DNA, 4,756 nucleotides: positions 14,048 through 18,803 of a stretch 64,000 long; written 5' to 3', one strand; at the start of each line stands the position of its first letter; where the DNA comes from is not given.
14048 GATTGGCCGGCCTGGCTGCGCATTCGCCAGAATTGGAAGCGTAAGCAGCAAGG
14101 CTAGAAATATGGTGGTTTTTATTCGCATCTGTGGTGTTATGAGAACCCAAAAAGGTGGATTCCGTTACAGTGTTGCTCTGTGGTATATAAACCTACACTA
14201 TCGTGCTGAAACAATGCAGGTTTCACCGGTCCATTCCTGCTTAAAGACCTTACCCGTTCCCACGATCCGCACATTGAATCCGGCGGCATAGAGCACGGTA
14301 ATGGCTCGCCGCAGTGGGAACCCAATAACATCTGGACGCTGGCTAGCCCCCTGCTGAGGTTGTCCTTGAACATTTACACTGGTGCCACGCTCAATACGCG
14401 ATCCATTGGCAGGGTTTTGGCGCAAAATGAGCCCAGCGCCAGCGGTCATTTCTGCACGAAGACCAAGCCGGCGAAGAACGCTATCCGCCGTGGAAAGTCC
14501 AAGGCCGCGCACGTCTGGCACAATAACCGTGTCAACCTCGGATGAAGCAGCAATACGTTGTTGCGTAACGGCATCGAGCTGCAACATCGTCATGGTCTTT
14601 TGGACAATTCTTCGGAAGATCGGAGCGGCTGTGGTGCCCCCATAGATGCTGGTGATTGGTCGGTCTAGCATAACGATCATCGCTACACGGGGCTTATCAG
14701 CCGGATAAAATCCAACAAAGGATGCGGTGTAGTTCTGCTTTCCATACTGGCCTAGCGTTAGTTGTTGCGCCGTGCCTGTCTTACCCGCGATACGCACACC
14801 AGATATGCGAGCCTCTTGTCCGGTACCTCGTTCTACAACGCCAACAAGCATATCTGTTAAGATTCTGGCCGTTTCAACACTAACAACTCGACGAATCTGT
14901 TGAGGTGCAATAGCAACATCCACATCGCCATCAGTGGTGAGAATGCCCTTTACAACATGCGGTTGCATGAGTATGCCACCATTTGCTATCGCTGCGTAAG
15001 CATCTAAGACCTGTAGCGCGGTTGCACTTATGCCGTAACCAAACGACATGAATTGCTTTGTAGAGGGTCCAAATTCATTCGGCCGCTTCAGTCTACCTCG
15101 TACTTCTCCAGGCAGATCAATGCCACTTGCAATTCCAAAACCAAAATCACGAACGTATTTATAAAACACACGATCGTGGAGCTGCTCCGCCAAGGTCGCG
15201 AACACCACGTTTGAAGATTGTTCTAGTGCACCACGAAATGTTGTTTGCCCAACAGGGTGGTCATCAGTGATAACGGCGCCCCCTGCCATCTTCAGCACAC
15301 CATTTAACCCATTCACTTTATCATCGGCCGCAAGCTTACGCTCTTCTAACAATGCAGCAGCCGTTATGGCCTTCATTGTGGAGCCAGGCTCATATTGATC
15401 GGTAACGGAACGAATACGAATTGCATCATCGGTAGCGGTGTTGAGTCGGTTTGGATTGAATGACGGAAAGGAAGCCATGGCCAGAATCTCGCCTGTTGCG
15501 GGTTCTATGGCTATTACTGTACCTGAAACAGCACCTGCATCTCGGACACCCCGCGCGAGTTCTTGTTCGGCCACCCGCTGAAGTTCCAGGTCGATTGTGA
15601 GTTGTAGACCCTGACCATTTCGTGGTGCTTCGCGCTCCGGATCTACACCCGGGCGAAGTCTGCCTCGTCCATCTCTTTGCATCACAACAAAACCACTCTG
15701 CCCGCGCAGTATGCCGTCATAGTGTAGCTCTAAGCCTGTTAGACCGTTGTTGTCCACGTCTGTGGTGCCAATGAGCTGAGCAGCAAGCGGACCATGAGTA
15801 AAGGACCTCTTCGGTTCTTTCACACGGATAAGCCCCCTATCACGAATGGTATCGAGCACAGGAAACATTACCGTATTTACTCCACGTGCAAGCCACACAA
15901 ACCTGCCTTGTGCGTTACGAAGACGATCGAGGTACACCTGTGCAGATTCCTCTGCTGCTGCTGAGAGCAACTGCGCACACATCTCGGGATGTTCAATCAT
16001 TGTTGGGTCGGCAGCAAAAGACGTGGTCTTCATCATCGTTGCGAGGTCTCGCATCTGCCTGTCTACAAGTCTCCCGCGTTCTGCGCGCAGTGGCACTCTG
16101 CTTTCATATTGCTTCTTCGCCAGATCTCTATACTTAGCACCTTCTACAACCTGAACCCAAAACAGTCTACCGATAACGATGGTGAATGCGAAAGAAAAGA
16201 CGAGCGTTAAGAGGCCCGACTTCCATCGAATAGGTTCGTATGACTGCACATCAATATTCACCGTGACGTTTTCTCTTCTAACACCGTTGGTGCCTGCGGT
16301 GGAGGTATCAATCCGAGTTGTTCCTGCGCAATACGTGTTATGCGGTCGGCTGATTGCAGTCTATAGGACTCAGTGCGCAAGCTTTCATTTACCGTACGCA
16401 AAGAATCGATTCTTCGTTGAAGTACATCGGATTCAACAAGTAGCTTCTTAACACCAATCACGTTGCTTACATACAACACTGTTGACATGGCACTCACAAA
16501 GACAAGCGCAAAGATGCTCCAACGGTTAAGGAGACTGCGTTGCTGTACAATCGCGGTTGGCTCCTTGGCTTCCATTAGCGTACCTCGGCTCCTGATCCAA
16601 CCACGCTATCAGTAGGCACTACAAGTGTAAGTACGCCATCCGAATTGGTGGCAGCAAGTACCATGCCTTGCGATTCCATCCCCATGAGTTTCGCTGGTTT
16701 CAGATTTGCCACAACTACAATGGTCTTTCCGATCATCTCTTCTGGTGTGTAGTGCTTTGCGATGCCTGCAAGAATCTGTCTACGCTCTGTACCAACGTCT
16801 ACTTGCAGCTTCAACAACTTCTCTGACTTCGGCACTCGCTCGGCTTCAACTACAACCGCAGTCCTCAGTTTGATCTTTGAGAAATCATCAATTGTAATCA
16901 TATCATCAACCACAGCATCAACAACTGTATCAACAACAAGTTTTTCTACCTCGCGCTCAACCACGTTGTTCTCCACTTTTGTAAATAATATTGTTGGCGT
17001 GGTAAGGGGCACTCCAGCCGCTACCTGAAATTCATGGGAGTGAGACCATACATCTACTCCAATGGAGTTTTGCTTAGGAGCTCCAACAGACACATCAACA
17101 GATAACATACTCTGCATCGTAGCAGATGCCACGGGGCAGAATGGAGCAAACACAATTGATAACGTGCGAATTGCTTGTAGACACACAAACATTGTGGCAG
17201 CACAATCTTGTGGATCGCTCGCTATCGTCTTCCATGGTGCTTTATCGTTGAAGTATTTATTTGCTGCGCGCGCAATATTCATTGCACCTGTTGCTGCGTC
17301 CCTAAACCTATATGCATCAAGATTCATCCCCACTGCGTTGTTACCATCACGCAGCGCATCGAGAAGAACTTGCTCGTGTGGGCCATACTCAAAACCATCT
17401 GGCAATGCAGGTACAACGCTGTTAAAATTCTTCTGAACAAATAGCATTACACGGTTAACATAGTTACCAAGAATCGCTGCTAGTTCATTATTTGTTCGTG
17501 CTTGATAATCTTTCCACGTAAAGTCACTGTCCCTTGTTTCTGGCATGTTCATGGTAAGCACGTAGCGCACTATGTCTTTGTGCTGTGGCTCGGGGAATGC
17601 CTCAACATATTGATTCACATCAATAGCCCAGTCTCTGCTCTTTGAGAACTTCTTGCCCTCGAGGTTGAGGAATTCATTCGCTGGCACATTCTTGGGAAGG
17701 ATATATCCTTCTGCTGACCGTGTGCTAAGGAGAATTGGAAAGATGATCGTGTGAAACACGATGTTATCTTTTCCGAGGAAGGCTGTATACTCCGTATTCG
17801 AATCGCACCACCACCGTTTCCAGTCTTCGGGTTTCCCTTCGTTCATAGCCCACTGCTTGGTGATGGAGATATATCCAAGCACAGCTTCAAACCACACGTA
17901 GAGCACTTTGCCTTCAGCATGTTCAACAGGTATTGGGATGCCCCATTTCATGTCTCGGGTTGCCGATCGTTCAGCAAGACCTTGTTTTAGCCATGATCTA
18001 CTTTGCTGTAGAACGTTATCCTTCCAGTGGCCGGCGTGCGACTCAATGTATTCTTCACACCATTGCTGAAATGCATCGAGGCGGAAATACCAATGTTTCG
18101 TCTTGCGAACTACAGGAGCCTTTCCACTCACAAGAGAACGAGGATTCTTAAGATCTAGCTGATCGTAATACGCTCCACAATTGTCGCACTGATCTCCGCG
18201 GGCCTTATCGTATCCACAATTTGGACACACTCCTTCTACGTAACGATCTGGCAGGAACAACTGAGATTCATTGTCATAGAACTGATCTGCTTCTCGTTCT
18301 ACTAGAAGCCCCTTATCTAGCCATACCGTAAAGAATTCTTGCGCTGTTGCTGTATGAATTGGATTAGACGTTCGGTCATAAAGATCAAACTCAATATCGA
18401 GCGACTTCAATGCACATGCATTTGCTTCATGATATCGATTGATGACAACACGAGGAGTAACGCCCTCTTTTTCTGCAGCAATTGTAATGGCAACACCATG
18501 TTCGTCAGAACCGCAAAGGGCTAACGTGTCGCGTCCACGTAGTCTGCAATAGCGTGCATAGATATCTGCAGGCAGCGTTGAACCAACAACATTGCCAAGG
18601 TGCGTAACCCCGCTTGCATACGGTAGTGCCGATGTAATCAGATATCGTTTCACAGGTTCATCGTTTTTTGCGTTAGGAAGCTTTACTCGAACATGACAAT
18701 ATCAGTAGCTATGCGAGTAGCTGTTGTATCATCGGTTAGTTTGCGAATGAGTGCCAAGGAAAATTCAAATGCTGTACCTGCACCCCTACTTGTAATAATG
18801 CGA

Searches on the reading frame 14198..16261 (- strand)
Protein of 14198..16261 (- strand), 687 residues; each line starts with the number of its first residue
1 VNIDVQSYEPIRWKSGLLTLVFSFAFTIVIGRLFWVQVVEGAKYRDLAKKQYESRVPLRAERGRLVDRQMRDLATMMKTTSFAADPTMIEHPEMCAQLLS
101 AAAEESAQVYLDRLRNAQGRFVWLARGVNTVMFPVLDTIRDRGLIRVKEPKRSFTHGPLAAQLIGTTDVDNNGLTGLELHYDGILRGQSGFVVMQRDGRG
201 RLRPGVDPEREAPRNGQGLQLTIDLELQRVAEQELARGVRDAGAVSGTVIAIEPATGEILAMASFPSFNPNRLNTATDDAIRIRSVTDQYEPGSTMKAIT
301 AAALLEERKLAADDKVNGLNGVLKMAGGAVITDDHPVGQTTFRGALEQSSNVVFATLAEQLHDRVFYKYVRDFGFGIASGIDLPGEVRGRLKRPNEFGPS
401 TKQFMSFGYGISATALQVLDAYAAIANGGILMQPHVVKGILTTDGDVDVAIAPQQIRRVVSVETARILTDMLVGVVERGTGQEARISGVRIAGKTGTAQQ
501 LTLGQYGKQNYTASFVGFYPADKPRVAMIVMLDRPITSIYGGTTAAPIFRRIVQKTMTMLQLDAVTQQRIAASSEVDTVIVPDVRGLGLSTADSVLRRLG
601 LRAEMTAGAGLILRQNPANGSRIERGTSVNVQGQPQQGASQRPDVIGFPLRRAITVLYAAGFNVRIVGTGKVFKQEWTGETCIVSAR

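Call 50: search_protein_families(library=pfam, proteins=[window:14198-16261:-], max_evalue=0.00001)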
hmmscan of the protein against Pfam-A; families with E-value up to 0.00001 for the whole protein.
window:14198-16261:- (687 aa): 3 families
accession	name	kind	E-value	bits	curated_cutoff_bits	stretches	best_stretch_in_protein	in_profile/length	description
PF00905.27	Transpeptidase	-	4.4e-76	256.4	22.1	1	247-553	1-298/299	Penicillin binding protein transpeptidase domain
PF03793.24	PASTA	-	5.7e-15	55.5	23.2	1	579-631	1-60/64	PASTA domain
PF03717.20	PBP_dimer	-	1.3e-08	36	24.4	1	59-202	3-175/180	Penicillin-binding Protein dimerisation domain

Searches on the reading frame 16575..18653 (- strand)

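Call 50: search_protein_families(library=pfam, proteins=[window:16575-18653:-], max_evalue=0.00001)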
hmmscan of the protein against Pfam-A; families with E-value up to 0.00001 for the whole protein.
window:16575-18653:- (692 aa): 4 families
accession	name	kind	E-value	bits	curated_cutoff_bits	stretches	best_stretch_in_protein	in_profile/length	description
PF09334.17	tRNA-synt_1g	-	6e-150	499.8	20.1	1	4-403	1-391/391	tRNA synthetases class I (M)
PF01588.26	tRNA_bind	-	3.1e-29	101.4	27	1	596-684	1-92/96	Putative tRNA binding domain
PF19303.5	Anticodon_3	-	1.3e-17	64.6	23.5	1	417-566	1-141/152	Anticodon binding domain of methionyl tRNA ligase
PF00133.28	tRNA-synt_1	-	1.5e-12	47.4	22.7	1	2-243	23-245/414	tRNA synthetases class I (I, L, M and V)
